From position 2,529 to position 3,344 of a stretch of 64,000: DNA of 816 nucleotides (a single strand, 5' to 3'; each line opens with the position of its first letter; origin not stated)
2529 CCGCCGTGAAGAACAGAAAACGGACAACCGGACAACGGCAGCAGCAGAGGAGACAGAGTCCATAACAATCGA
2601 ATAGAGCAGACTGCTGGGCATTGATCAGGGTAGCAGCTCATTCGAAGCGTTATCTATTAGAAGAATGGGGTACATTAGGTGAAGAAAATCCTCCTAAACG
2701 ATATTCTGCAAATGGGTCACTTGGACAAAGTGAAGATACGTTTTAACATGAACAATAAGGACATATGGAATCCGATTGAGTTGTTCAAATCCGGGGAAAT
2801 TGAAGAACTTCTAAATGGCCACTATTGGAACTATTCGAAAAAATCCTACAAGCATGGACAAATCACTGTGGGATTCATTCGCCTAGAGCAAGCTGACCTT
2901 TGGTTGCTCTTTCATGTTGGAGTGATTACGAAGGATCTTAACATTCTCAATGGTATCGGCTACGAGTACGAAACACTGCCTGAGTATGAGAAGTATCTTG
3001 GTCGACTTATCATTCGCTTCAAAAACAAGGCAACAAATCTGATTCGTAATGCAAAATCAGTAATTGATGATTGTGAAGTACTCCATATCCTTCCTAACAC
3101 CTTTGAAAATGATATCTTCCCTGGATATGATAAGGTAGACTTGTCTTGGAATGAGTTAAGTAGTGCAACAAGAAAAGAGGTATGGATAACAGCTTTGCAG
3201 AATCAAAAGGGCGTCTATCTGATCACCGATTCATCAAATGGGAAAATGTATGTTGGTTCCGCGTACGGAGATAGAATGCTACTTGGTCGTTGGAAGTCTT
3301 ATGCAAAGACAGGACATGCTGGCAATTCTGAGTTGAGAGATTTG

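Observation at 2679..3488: AT-rich cassette encoding an unknown N-terminal domain fused to a GIY-YIG nuclease: a candidate single-gene defence or addiction function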

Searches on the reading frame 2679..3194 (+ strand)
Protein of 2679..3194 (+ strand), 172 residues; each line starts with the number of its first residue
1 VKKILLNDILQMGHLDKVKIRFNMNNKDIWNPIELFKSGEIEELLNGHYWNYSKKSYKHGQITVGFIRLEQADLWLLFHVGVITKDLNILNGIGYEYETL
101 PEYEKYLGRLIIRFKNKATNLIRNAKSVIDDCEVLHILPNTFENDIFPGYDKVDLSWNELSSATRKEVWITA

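Call 41: predict_structure(alignment_id=A2)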
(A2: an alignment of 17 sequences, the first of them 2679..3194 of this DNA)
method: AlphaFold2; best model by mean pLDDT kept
length: 172 residues; sequences in the alignment: 17
mean_pLDDT: 67.8   pTM: 0.66
mean pLDDT of the five models: 67.8, 65.8, 65.5, 64.0, 63.3
residues with pLDDT >= 90: 23; 70-90: 71; 50-70: 26; < 50: 52
segments of 3 or more residues with pLDDT < 50: 32-49, 141-164, 166-172
pLDDT, mean of each block of 10 residues (from residue 1): 85 89 64 46 45 64 85 84 75 71 83 80 88 80 35 41 44 30
secondary structure, 60 per line:
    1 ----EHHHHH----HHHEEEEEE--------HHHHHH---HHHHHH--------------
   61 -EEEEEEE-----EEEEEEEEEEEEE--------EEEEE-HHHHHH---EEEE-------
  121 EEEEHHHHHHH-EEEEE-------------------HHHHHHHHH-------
elements in order: H6-10 E18-23 H32-37 H41-46 E62-68 E74-86 E95-99 H101-106 E110-113 E121-124 H125-131 E133-137 H157-165

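Call 51: search_protein_representatives(alignment_id=A2)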
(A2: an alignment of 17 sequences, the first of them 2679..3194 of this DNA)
Query: 17 sequences, 174 profile positions. Proteins with E-value up to 0.001 (for the whole library): 467; up to 1e-10: 227; up to 1e-30: 32. The best 150 are listed.
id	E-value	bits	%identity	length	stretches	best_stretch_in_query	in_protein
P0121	6.0e-84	296.1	-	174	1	2-173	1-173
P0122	1.2e-58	213.7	-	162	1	2-150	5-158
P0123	9.8e-58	210.8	-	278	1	4-174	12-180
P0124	2.3e-53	196.5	-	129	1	3-125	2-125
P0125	6.9e-48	178.7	-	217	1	3-174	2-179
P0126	2.1e-47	177.1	-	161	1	3-140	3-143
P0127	3.7e-46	173.1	-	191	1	50-174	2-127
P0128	1.2e-41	158.3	-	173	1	73-174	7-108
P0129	6.3e-41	156.0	-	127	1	34-147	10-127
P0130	2.9e-39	150.6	-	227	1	3-160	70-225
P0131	5.3e-38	146.5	-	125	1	26-113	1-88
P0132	7.3e-38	146.1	-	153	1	4-142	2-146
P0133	8.0e-37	142.7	-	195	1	5-174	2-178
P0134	9.4e-37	142.4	-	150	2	73-149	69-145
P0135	2.6e-36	141.0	-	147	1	5-131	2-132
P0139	6.6e-35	136.4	-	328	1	2-143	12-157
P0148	1.7e-32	128.6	-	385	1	2-167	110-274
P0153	1.1e-30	122.7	-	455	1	4-149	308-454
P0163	8.0e-29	116.6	-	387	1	2-174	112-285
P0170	1.2e-27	112.8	-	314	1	3-174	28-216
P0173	4.4e-26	107.7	-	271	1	6-137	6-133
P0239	8.7e-17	77.4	-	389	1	2-174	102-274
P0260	2.1e-15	72.9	-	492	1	3-166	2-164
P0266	7.8e-15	71.1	-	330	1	5-167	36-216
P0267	8.6e-15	71.0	-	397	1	3-145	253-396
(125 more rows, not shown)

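Call 52: search_protein_families(library=pfam, proteins=[P0139, P0148, P0153, P0163, P0239, P0260, P0266, P0267, P0170, P0123], max_evalue=0.01)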
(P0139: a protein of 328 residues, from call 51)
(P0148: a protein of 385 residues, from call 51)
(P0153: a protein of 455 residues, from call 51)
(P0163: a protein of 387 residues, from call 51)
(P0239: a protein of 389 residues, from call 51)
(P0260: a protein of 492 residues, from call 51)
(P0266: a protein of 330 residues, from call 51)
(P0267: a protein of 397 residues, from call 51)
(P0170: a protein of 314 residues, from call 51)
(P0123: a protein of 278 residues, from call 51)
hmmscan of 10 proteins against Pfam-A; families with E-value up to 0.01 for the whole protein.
P0139 (328 aa): 0 families

P0148 (385 aa): 1 family
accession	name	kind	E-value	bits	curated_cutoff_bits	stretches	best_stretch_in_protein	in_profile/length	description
PF01541.30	GIY-YIG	-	0.0062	17.3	22.6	1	289-377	3-74/78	GIY-YIG catalytic domain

P0153 (455 aa): 0 families

P0163 (387 aa): 2 families
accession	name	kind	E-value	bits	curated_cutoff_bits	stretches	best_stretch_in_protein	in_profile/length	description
PF20118.4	DUF6508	-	1.6e-08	34.9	23.6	1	34-101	61-126/129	Family of unknown function (DUF6508)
PF01541.30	GIY-YIG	-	9.9e-05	23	22.6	1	290-384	2-77/78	GIY-YIG catalytic domain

P0239 (389 aa): 1 family
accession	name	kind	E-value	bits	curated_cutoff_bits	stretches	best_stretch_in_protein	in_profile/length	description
PF01541.30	GIY-YIG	-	0.0019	18.9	22.6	0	280-374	3-69/78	GIY-YIG catalytic domain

P0260 (492 aa): 2 families
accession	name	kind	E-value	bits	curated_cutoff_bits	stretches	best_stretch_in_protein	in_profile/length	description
PF13391.12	HNH_2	-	0.00026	21.2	21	1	399-453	9-61/66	HNH endonuclease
PF14412.12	AHH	-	0.0059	17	22.3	0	405-452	13-72/111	A nuclease family of the HNH/ENDO VII superfamily with conserved AHH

P0266 (330 aa): 2 families
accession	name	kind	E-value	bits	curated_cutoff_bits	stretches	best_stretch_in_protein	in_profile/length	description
PF19835.5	SegE_GIY-YIG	-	0.0004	21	25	0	234-249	20-35/123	Putative endonuclease segE, GIY-YIG domain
PF01541.30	GIY-YIG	-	0.0018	19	22.6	1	233-321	3-74/78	GIY-YIG catalytic domain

P0267 (397 aa): 0 families

P0170 (314 aa): 2 families
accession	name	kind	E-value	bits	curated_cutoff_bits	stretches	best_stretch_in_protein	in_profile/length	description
PF01541.30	GIY-YIG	-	0.0004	21.1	22.6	1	221-305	2-74/78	GIY-YIG catalytic domain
PF19835.5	SegE_GIY-YIG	-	0.0067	17.1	25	0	122-160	11-51/123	Putative endonuclease segE, GIY-YIG domain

P0123 (278 aa): 1 family
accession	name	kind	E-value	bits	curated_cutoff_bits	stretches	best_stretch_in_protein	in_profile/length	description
PF01541.30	GIY-YIG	-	1.5e-05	25.7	22.6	1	185-273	2-75/78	GIY-YIG catalytic domain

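Call 56: search_protein_families(library=padloc, proteins=[P0260, window:2679-3194:+], max_evalue=0.01)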
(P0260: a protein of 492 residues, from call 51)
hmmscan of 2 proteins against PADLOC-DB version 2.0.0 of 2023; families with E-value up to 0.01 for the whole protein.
P0260 (492 aa): 2 families
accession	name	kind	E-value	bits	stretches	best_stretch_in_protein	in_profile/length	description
PDLC03656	mREase_IV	-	3.2e-07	28.4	1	330-467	147-270/277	Type IV methyl-directed restriction enzyme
PDLC00742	Effector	-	0.003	14.3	1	285-450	32-200/527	Endonuclease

window:2679-3194:+ (172 aa): 2 families
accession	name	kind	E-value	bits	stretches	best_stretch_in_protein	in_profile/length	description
PDLC03974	UzuA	-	6e-15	53.5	1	2-166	36-200/310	-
PDLC03973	UzuA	-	7.7e-11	40.1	1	4-169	3-176/278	-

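Call 75: fold_search(model_id=the predicted structure, library=pdb)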
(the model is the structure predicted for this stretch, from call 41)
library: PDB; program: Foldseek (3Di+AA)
matches with E <= 10: 236; with E <= 0.001: 0
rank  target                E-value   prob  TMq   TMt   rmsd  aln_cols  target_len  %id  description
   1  6k6u_B                1.3e-01  0.20  0.22  0.27   7.9       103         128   10  Crystal structure of the human YTHDC2 YTH domain (released 2019-12-25)
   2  9u75_D                1.6e-01  0.23  0.26  0.20   7.5       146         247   11  5hmC specific restriction endonuclease Escherichia coli E. coli O157:H7 PD-T4-3 (released 2026-02-11)
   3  5oql_b                2.4e-01  0.09  0.19  0.12  12.7       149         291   12  Cryo-EM structure of the 90S pre-ribosome from Chaetomium thermophilum (released 2017-10-11)
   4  6k6u_A                4.0e-01  0.15  0.23  0.28   6.5        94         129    7  Crystal structure of the human YTHDC2 YTH domain (released 2019-12-25)
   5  9h36_A                4.0e-01  0.15  0.24  0.29   7.3       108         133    8  Crystal structure of the YTHDC2 YTH domain (released 2024-10-30)
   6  5zuu_D                4.2e-01  0.13  0.26  0.29  12.9       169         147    9  Crystal structure of AtCPSF30 YTH domain in complex with 10mer m6A-modified RNA (released 2019-05-15)
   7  7yye_B                4.5e-01  0.12  0.22  0.21   8.2       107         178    8  Orthorombic crystal structure of YTHDF1 YTH domain (G459N mutant) form I (released 2023-03-01)
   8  6rxt_CK               4.5e-01  0.06  0.15  0.09  12.5       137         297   11  Cryo-EM structure of the 90S pre-ribosome (Kre33-Noc4) from Chaetomium thermophilum, state A (released 2019-08-14)
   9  2ab4_A                5.1e-01  0.13  0.21  0.14   6.9       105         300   12  Dissecting the Roles of a Strictly Conserved Tyrosine in Substrate Recognition and Catalysis by Pseudouridine 55 Synth (released 2005-12-13)
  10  9imb_B                6.1e-01  0.21  0.22  0.10   6.6        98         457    5  The crystal structure of human m5C methyltransferase NSUN6 bound to its S-adenosyl-L-methionine analog and a NECTIN-2  (released 2025-01-08)
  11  5zuu_B                6.1e-01  0.14  0.25  0.28   8.7       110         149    6  Crystal structure of AtCPSF30 YTH domain in complex with 10mer m6A-modified RNA (released 2019-05-15)
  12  9szp_A                6.9e-01  0.07  0.18  0.22  10.8       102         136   13  Crystal structure of the human YTHDC2 YTH domain in complex with m6A DNA (released 2026-04-01)
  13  7nac_A                6.9e-01  0.03  0.14  0.10  13.1       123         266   15  State E2 nucleolar 60S ribosomal biogenesis intermediate - Composite model (released 2022-11-09)
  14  4u8t_E                7.3e-01  0.08  0.20  0.22  12.1       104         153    7  Crystal structure of YTH domain of Zygosaccharomyces rouxii MRB1 protein in complex with N6-Methyladenosine RNA (released 2014-09-10)
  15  7yyf_C                7.3e-01  0.07  0.18  0.17  12.5       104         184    5  Orthorombic crystal structure of YTHDF1 YTH domain (G459N mutant) form II (released 2023-03-01)
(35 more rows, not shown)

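Call 92: search_protein_families(library=pfam, proteins=[P0173], max_evalue=0.1)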
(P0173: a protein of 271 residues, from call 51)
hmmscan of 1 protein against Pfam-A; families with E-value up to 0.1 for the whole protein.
P0173 (271 aa): 6 families
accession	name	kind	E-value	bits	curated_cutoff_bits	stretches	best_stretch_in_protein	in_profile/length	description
PF01844.29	HNH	-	1.6e-12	47.8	21.4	1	201-249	1-45/47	HNH endonuclease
PF14279.12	HNH_5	-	0.00026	21.3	27.5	1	214-248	9-43/56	HNH endonuclease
PF13391.12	HNH_2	-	0.00078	19.7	21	1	201-250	1-60/66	HNH endonuclease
PF21368.3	AI2M-like_HNH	-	0.0021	18.3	23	0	201-228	1-23/49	AI2M/AI1M-like, HNH endonuclease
PF08274.17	Zn_Ribbon_YjdM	-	0.061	13.8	30.8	0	200-247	4-28/30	PhnA Zinc-Ribbon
PF24931.1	ACT_ACR9_3rd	-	0.093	13.2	27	0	68-102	19-53/98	ACR9-like, ACT-like domain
